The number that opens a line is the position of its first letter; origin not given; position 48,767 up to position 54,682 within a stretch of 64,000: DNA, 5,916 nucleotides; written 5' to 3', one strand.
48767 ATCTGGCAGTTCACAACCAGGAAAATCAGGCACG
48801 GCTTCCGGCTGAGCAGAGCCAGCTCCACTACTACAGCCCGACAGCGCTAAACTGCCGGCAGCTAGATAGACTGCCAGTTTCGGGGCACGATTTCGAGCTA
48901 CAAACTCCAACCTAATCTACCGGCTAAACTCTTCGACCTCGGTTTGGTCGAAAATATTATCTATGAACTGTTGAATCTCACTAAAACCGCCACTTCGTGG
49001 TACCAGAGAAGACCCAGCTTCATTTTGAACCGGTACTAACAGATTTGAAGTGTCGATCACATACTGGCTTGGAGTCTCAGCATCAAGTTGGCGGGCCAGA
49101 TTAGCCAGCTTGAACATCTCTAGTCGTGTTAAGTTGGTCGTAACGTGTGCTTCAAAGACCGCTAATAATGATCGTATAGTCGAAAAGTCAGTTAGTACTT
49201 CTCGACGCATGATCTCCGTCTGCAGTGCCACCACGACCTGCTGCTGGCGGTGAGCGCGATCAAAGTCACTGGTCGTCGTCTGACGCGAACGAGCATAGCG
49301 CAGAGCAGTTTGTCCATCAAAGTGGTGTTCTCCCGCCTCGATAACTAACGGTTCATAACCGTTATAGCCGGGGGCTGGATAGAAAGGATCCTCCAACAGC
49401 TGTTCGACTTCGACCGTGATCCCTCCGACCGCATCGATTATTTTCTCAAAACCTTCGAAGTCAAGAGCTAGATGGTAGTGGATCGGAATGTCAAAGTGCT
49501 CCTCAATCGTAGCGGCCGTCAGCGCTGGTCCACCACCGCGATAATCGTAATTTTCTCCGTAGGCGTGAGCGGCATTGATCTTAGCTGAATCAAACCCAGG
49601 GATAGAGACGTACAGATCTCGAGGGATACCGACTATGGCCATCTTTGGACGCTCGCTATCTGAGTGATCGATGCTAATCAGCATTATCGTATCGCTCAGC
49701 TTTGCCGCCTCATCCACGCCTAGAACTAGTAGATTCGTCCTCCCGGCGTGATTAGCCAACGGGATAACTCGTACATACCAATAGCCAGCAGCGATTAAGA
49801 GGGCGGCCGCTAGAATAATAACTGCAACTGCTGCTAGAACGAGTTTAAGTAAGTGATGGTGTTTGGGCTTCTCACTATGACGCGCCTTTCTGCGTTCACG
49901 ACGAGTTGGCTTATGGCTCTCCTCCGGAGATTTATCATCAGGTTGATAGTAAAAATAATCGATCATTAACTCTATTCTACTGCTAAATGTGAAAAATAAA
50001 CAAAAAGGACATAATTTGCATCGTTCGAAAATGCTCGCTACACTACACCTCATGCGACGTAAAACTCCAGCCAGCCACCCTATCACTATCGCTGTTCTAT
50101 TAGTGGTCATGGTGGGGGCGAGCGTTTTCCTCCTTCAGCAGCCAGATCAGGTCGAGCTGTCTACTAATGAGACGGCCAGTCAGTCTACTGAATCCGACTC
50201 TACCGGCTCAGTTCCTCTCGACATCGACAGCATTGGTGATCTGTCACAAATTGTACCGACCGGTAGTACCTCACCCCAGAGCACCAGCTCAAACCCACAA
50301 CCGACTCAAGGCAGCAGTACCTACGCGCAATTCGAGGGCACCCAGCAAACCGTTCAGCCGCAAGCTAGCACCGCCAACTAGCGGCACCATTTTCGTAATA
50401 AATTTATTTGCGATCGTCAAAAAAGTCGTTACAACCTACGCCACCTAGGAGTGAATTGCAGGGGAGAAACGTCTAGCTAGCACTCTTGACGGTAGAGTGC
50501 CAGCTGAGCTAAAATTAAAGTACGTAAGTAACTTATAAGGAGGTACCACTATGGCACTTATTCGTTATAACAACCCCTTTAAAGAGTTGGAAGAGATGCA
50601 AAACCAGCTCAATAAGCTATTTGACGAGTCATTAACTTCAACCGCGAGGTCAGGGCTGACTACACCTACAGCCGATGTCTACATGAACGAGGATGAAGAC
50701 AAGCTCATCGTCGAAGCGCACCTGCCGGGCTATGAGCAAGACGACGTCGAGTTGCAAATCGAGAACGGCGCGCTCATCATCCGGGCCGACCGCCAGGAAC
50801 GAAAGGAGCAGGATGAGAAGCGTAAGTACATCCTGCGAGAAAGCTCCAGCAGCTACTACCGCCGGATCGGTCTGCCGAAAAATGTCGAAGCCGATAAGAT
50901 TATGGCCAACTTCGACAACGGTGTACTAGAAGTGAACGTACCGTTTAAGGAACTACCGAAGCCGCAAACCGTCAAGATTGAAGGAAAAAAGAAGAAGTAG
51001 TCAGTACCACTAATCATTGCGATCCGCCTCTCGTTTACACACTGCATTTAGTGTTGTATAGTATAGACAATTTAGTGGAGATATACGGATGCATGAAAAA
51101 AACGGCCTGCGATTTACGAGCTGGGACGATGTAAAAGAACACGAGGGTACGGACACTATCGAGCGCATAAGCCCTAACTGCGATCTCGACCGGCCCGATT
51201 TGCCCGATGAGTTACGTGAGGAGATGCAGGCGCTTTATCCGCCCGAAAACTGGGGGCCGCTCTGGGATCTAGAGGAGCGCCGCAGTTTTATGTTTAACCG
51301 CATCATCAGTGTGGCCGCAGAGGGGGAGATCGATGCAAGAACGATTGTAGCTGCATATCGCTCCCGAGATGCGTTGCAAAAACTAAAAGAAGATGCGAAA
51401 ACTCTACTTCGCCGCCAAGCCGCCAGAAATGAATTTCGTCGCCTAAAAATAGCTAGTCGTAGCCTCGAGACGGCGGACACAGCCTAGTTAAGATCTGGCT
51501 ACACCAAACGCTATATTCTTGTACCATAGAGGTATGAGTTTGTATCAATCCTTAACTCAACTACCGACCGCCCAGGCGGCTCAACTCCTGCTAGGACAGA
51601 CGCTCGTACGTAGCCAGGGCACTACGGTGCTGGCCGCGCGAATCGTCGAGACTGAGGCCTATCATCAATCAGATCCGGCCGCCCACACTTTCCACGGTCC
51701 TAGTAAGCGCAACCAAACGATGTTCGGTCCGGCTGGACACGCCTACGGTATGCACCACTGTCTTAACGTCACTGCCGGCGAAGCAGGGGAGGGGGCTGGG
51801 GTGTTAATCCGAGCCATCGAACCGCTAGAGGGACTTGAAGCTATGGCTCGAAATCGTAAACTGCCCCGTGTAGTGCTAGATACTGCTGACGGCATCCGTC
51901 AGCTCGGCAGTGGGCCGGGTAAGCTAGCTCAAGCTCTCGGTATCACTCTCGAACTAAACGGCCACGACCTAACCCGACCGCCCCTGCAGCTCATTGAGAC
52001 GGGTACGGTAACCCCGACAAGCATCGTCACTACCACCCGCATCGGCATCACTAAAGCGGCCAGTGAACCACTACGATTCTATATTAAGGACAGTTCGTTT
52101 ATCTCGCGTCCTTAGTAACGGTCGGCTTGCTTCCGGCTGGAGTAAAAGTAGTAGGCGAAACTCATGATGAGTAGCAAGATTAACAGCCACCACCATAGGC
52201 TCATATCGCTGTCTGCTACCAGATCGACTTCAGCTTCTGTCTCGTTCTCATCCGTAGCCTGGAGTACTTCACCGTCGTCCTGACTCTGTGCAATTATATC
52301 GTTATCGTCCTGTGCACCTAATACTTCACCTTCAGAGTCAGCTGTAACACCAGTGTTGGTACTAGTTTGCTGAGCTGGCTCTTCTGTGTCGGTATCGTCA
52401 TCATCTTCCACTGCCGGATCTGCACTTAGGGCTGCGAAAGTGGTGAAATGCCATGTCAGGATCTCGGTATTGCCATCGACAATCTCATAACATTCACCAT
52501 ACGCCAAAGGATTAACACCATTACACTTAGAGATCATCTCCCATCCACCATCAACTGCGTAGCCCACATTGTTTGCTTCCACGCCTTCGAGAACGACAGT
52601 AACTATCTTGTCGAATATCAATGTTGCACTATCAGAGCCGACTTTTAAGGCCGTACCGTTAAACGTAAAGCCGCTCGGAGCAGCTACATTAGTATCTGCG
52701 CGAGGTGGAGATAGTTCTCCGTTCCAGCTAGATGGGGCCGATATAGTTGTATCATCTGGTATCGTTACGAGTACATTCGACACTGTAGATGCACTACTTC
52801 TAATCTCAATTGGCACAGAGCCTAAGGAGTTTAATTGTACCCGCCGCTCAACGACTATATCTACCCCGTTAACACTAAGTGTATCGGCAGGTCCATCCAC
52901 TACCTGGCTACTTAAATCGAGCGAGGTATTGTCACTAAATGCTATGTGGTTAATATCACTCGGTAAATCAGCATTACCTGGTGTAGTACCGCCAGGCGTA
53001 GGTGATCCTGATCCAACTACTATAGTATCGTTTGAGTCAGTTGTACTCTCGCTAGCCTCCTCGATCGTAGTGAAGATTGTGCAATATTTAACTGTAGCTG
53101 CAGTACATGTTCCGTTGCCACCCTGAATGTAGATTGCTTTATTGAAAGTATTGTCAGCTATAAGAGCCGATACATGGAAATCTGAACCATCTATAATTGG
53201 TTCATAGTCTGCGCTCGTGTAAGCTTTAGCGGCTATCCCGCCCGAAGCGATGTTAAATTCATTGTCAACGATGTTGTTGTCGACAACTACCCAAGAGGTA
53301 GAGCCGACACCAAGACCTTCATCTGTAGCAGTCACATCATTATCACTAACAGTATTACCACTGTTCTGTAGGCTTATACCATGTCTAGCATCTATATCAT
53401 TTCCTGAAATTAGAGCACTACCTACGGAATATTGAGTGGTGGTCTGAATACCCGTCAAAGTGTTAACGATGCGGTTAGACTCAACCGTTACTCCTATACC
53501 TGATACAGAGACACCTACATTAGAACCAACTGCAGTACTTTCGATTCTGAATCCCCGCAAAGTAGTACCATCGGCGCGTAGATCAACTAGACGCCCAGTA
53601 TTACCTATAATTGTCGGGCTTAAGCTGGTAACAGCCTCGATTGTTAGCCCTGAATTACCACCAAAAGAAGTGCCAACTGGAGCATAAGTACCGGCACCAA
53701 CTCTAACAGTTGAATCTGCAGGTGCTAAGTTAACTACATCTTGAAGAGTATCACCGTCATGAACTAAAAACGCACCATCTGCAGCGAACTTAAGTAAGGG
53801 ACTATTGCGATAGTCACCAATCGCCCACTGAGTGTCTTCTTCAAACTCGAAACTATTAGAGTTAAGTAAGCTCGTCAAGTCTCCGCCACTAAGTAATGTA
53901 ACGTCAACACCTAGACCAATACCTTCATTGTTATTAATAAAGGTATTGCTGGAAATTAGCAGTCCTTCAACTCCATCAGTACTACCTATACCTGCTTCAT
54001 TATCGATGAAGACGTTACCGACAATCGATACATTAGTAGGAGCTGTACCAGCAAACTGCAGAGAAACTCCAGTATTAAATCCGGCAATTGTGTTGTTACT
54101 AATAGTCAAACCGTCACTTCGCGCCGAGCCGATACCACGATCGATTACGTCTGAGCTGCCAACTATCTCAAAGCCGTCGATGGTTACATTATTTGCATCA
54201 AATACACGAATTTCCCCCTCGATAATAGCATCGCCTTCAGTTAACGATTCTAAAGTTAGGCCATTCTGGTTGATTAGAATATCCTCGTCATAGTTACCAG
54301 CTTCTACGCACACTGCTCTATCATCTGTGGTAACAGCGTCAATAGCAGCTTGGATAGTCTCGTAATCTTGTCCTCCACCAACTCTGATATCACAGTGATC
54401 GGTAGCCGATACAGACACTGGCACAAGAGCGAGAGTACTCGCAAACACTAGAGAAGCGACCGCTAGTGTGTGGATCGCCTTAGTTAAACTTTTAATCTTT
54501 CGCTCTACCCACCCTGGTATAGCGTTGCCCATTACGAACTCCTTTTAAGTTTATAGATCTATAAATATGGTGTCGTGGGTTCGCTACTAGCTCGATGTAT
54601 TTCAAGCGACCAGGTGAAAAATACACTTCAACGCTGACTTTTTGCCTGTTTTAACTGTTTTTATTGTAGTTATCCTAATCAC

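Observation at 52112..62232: Cell-surface polysaccharide locus: QxxRW processive GT2 synthase plus GH1 plus GH-like plus two GT4 plus a beta-helix surface protein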

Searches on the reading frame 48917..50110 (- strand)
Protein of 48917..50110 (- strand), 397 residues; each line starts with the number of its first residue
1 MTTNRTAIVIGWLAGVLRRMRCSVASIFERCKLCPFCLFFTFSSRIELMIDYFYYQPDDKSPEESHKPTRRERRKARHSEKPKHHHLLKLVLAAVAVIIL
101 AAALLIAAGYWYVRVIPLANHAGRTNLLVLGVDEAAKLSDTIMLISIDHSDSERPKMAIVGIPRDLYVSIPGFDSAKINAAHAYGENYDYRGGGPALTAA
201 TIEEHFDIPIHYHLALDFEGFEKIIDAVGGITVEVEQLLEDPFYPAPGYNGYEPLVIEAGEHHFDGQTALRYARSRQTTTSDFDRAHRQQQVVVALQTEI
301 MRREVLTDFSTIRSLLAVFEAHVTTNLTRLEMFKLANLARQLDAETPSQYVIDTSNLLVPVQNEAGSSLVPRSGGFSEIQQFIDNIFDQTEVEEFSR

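Call 43: search_protein_families(library=pfam, proteins=[window:48917-50110:-], max_evalue=0.001)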
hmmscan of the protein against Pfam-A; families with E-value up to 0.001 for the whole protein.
window:48917-50110:- (397 aa): 1 family
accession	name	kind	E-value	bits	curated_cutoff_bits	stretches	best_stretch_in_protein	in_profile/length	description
PF03816.19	LytR_cpsA_psr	-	4.2e-36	124.8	24.6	1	139-300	2-148/150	LytR_cpsA_psr family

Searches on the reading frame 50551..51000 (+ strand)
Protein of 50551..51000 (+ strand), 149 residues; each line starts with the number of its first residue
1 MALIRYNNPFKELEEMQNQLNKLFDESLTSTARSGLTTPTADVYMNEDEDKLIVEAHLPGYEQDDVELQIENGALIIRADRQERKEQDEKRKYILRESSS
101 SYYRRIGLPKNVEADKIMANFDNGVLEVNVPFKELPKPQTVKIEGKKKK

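Call 43: search_protein_families(library=pfam, proteins=[window:50551-51000:+], max_evalue=0.001)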
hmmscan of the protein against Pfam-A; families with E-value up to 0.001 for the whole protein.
window:50551-51000:+ (149 aa): 2 families
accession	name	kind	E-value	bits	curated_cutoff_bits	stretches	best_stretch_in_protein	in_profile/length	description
PF00011.27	HSP20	-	3.3e-19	69.3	20.8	1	46-143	3-101/102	Hsp20/alpha crystallin family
PF17886.7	ArsA_HSP20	-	2.4e-07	30.7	22.5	1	50-129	2-62/63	HSP20-like domain found in ArsA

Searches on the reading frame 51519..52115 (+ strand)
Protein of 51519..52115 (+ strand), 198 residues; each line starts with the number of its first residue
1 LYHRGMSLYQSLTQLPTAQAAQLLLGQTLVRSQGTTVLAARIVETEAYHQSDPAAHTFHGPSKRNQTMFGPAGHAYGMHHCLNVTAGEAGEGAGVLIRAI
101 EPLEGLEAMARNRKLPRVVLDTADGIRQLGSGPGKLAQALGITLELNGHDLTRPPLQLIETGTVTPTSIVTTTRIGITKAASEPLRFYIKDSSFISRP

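Call 3: search_protein_families(library=pfam, proteins=[window:51519-52115:+], max_evalue=0.01)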
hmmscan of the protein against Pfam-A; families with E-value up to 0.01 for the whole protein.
window:51519-52115:+ (198 aa): 1 family
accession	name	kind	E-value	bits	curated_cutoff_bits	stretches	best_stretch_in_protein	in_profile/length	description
PF02245.21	Pur_DNA_glyco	-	1.3e-55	187.9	27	1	14-192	4-180/181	Methylpurine-DNA glycosylase (MPG)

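Call 4: search_protein_families(library=ncbifam, proteins=[window:51519-52115:+], max_evalue=0.01)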
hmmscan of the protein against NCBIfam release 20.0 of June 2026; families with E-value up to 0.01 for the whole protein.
window:51519-52115:+ (198 aa): 6 families
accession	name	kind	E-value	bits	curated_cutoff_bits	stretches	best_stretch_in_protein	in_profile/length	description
NF002003.0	PRK00802.1-3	equivalog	8.1e-55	185.3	182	1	8-198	7-194/203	DNA-3-methyladenine glycosylase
TIGR00567.1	3mg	subfamily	2.8e-44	151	116.35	1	15-196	8-192/192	DNA-3-methyladenine glycosylase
NF002001.0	PRK00802.1-1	equivalog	4e-39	134.2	272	1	14-197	9-201/202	DNA-3-methyladenine glycosylase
NF002002.0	PRK00802.1-2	equivalog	1.8e-38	132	249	1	10-197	8-195/197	DNA-3-methyladenine glycosylase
NF002004.0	PRK00802.1-4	equivalog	7.1e-28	97.4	211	1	8-193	7-173/182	DNA-3-methyladenine glycosylase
NF002005.0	PRK00802.1-5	equivalog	4.6e-16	59.2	229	1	10-194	11-201/230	DNA-3-methyladenine glycosylase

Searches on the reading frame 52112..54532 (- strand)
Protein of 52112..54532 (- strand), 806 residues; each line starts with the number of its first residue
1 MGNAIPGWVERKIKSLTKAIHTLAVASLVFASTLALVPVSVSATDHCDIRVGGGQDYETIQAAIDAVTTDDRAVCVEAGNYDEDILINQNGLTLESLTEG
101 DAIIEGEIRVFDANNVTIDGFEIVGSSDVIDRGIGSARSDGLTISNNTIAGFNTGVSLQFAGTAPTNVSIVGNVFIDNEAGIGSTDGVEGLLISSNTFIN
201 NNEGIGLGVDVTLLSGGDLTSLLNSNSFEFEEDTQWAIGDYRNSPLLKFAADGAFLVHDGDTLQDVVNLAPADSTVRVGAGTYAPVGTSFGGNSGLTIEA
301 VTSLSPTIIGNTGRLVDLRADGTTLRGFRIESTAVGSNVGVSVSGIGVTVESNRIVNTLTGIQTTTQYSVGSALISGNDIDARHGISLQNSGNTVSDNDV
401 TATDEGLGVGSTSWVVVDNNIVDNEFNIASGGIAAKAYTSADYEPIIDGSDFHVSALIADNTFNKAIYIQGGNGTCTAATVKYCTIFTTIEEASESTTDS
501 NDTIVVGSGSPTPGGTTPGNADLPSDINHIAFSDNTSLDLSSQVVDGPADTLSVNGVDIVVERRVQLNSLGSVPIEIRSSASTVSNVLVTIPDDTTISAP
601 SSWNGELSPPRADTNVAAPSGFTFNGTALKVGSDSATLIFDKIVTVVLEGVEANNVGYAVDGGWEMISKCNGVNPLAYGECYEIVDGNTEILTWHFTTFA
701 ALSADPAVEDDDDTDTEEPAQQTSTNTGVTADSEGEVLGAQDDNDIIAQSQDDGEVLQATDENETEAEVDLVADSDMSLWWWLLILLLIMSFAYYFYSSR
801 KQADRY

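Call 3: search_protein_families(library=pfam, proteins=[window:52112-54532:-], max_evalue=0.01)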
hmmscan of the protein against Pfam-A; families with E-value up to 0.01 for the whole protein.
window:52112-54532:- (806 aa): 1 family
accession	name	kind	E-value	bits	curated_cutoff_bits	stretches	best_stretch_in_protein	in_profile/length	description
PF05048.19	NosD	-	4.1e-12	46.4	23.6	2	112-204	89-175/212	Periplasmic copper-binding protein (NosD)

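Call 4: search_protein_families(library=ncbifam, proteins=[window:52112-54532:-], max_evalue=0.01)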
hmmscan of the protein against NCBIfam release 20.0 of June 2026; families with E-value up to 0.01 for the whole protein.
window:52112-54532:- (806 aa): 1 family
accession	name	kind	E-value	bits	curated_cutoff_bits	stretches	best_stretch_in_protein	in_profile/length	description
TIGR04247.1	NosD_copper_fam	subfamily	6.6e-15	54.6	300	3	263-422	1-167/377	nitrous oxide reductase family maturation protein NosD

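Call 54: search_solved_structures(query=window:52112-54532:-, max_evalue=0.1)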
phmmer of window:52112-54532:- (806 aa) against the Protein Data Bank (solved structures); distinct sequences matched with E-value up to 0.1: 0.

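Call 76: search_protein_representatives(protein=window:52112-54532:-)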
Query: 806 residues. Proteins with E-value up to 0.001 (for the whole library): 481; up to 1e-10: 237; up to 1e-30: 12. The best 150 are listed.
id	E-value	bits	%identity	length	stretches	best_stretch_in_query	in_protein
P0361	0.0e+00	1741.4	100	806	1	1-806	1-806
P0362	1.5e-47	178.9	54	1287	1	253-453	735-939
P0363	1.0e-40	156.2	38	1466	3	29-408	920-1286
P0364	1.7e-38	148.9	33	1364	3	56-423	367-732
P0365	5.2e-35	137.4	36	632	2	58-346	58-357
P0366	2.5e-34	135.1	38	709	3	57-288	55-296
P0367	5.7e-33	130.7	45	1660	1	249-517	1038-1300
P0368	6.6e-33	130.4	41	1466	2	255-447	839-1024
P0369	8.1e-33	130.1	34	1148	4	476-800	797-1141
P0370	9.3e-32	126.6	38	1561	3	139-476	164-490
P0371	2.8e-31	125.1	38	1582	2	272-498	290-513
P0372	4.8e-31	124.3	39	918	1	53-284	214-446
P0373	1.7e-30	122.5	32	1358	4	42-283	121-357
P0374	3.6e-29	118.1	37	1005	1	59-420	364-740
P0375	1.2e-28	116.3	37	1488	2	255-498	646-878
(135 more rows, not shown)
